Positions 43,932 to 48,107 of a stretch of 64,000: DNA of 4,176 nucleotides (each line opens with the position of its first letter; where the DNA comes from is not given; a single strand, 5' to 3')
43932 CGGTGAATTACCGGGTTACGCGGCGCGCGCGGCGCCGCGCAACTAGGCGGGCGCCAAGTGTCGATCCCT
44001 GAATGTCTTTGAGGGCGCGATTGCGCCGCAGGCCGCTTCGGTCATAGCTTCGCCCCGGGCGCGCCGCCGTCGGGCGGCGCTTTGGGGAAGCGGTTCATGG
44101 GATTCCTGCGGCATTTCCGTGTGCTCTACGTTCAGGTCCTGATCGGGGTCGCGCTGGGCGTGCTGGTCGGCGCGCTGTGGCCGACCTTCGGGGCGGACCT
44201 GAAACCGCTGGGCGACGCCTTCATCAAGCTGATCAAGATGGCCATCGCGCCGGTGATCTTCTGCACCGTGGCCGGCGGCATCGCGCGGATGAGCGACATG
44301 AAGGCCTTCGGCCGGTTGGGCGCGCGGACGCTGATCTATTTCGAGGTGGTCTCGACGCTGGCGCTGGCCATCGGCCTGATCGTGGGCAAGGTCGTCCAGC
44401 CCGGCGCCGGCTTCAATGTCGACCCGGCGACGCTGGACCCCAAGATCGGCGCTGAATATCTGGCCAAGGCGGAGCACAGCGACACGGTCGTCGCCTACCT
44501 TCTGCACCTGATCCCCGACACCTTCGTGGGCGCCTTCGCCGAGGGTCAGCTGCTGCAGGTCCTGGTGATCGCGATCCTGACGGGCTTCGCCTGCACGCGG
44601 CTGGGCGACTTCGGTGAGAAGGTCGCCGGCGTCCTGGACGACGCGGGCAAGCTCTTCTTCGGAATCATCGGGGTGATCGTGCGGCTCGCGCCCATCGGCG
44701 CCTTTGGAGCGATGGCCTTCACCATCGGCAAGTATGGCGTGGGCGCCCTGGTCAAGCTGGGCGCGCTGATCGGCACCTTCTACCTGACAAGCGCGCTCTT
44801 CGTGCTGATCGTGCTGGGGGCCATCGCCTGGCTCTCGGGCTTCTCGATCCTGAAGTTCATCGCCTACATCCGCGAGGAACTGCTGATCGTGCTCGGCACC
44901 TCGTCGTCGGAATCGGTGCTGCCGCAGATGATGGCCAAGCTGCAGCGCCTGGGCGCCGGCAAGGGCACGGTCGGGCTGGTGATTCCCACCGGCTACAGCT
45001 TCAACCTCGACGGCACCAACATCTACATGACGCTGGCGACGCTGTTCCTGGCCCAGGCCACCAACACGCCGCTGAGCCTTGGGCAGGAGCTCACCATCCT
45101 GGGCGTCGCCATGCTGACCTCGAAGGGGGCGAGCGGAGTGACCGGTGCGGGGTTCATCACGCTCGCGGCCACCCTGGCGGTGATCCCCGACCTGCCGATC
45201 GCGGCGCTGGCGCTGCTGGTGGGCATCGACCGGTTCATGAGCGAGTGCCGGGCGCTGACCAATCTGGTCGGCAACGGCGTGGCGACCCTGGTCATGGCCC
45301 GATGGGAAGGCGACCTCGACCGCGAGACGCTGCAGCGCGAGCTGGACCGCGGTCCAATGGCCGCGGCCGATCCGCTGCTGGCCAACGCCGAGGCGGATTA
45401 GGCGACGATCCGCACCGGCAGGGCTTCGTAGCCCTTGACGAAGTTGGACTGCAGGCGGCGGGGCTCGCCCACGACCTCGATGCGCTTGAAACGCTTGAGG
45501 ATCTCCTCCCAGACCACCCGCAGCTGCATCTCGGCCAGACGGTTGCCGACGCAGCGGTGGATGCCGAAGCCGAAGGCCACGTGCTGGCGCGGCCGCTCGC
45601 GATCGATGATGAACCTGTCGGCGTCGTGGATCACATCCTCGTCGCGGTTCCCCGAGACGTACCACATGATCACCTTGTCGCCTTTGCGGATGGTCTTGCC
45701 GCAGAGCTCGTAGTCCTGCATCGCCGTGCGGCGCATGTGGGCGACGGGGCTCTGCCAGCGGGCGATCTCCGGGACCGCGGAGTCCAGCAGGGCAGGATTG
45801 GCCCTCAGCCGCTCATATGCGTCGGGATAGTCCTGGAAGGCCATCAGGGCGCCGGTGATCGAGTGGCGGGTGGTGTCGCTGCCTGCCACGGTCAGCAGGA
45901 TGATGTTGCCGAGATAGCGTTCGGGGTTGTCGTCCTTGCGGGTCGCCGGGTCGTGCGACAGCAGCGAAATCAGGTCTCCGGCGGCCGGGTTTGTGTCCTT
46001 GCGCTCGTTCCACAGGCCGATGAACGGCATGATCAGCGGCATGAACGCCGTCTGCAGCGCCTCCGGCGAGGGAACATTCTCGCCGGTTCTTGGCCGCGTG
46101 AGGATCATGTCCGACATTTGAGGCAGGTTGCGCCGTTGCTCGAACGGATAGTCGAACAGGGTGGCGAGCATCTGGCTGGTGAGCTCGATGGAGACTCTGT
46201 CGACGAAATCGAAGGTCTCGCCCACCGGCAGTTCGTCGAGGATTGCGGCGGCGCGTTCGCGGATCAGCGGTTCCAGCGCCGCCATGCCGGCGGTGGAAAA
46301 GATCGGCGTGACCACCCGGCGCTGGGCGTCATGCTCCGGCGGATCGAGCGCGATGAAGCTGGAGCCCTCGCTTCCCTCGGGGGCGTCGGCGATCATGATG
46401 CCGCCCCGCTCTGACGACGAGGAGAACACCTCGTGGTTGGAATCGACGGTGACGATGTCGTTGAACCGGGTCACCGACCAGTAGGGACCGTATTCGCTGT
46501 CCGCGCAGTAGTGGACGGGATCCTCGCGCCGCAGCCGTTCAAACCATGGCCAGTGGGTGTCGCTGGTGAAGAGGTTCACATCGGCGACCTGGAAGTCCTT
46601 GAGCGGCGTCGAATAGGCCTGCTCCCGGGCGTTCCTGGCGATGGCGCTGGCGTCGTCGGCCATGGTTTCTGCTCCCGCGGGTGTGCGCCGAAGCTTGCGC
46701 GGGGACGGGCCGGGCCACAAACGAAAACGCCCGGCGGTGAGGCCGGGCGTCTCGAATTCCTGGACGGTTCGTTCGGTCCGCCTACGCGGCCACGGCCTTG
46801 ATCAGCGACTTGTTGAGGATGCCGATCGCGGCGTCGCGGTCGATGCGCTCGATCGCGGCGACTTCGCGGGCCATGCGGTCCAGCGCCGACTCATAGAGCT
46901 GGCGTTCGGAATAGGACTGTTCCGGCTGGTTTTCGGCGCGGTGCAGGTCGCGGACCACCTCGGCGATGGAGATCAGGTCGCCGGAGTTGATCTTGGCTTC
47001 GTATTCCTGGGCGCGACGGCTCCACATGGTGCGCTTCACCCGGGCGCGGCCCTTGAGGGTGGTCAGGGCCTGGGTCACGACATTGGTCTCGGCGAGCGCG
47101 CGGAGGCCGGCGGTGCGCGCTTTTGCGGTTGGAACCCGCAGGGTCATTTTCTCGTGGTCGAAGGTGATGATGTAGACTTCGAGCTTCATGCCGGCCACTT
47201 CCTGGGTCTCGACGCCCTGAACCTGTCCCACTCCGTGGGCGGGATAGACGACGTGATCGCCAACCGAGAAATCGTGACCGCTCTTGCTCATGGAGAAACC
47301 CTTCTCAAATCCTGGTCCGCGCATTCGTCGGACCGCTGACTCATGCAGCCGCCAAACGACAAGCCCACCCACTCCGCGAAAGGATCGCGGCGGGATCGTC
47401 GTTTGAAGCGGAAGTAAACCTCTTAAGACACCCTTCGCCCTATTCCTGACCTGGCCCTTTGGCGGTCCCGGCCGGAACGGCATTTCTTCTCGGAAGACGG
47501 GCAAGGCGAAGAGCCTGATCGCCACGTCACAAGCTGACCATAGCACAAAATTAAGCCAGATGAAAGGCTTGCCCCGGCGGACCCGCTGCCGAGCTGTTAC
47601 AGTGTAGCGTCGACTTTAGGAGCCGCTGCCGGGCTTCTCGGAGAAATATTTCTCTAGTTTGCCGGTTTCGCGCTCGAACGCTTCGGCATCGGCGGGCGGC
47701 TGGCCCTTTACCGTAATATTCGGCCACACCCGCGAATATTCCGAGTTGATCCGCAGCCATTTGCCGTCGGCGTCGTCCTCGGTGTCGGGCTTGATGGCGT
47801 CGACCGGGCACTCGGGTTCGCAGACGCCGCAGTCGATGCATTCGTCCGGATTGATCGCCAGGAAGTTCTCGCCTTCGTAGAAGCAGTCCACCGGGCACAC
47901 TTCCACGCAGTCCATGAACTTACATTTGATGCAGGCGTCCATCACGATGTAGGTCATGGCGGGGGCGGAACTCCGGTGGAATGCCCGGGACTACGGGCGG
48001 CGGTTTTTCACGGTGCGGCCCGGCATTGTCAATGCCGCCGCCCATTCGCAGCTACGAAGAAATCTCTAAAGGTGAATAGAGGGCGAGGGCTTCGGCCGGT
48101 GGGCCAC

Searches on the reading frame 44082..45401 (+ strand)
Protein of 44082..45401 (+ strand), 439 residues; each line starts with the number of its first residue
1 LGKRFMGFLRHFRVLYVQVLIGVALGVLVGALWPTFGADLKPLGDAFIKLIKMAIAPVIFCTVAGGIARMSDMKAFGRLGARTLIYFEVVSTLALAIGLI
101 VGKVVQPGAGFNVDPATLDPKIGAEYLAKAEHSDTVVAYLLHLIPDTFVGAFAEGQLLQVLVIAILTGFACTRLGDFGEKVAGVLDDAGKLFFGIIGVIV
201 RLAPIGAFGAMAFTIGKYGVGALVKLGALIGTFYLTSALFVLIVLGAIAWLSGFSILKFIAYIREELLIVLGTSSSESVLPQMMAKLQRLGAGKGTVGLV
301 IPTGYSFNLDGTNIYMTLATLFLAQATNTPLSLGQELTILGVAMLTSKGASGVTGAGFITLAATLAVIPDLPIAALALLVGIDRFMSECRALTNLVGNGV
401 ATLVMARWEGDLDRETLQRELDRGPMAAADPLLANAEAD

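Call 42: search_protein_families(library=pfam, proteins=[window:44082-45401:+])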
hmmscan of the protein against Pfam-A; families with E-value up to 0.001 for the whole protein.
window:44082-45401:+ (439 aa): 1 family
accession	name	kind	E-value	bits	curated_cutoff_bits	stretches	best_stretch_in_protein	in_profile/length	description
PF00375.23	SDF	-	2.3e-104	349.9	27.9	1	15-408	1-387/387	Sodium:dicarboxylate symporter family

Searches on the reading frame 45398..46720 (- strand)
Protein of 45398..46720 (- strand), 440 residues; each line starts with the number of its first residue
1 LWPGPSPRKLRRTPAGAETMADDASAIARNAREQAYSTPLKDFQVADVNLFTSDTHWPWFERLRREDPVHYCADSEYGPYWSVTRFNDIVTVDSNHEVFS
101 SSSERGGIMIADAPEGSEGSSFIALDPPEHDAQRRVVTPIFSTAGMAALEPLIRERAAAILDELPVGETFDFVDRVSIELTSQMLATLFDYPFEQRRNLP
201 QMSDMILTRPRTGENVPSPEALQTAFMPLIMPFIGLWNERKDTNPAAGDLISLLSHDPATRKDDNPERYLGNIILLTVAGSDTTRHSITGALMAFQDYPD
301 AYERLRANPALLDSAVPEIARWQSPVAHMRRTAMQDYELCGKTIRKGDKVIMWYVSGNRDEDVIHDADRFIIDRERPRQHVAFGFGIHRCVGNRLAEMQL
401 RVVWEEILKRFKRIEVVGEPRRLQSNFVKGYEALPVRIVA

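Call 42: search_protein_families(library=pfam, proteins=[window:45398-46720:-])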
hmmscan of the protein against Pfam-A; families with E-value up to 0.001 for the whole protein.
window:45398-46720:- (440 aa): 1 family
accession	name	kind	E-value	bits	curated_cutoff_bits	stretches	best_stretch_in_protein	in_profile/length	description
PF00067.27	p450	-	5e-26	91.9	22.8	1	266-413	260-434/462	Cytochrome P450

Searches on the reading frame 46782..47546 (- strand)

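Call 46: search_protein_families(library=pfam, proteins=[window:46782-47546:-], max_evalue=0.01)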
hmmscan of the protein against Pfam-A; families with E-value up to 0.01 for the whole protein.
window:46782-47546:- (254 aa): 2 families
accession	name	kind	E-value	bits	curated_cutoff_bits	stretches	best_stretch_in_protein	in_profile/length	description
PF21095.3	CarD_C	-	2.2e-24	85.7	23.1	1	160-244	2-86/87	CarD, C-terminal domain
PF02559.22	CarD_TRCF_RID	-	1.2e-15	57.7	23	1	93-148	1-53/57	CarD-like/TRCF RID domain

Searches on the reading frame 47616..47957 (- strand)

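Call 46: search_protein_families(library=pfam, proteins=[window:47616-47957:-], max_evalue=0.01)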
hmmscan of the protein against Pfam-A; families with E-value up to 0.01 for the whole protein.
window:47616-47957:- (113 aa): 13 families
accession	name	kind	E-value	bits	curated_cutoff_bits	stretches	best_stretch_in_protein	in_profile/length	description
PF11953.13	DUF3470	-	1e-17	64.2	23.2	1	66-106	2-42/42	Domain of unknown function (DUF3470)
PF00037.32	Fer4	-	1.3e-10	41.1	21.1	1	35-56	3-24/24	4Fe-4S binding domain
PF12838.12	Fer4_7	-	2.2e-09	38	27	2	9-54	2-52/52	4Fe-4S dicluster domain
PF12837.12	Fer4_6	-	3e-08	33.7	25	2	34-55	3-24/24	4Fe-4S binding domain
PF12797.12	Fer4_2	-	1.1e-07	31.8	24.5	2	34-52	4-22/22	4Fe-4S binding domain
PF13237.11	Fer4_10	-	8.6e-07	29.2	25.5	2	3-51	3-53/53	4Fe-4S dicluster domain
PF13484.11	Fer4_16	-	3.3e-06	28.2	30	1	39-64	1-25/66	4Fe-4S double cluster binding domain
PF12800.12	Fer4_4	-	1.3e-05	25.5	24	1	37-52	1-16/17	4Fe-4S binding domain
PF13183.11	Fer4_8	-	1.5e-05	25.9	27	1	38-64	3-30/68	4Fe-4S dicluster domain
PF13187.11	Fer4_9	-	1.6e-05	25.3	27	1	8-55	1-52/52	4Fe-4S dicluster domain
PF14697.11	Fer4_21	-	5.8e-05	23.6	35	1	35-57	3-28/59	4Fe-4S dicluster domain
PF25160.1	LdpA_Fe-S-bd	-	0.0001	22.4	27.6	1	16-56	8-44/49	LdpA Fe-S cluster-binding domain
PF12798.12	Fer4_3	-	0.0033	18.6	27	0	40-54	1-15/15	4Fe-4S binding domain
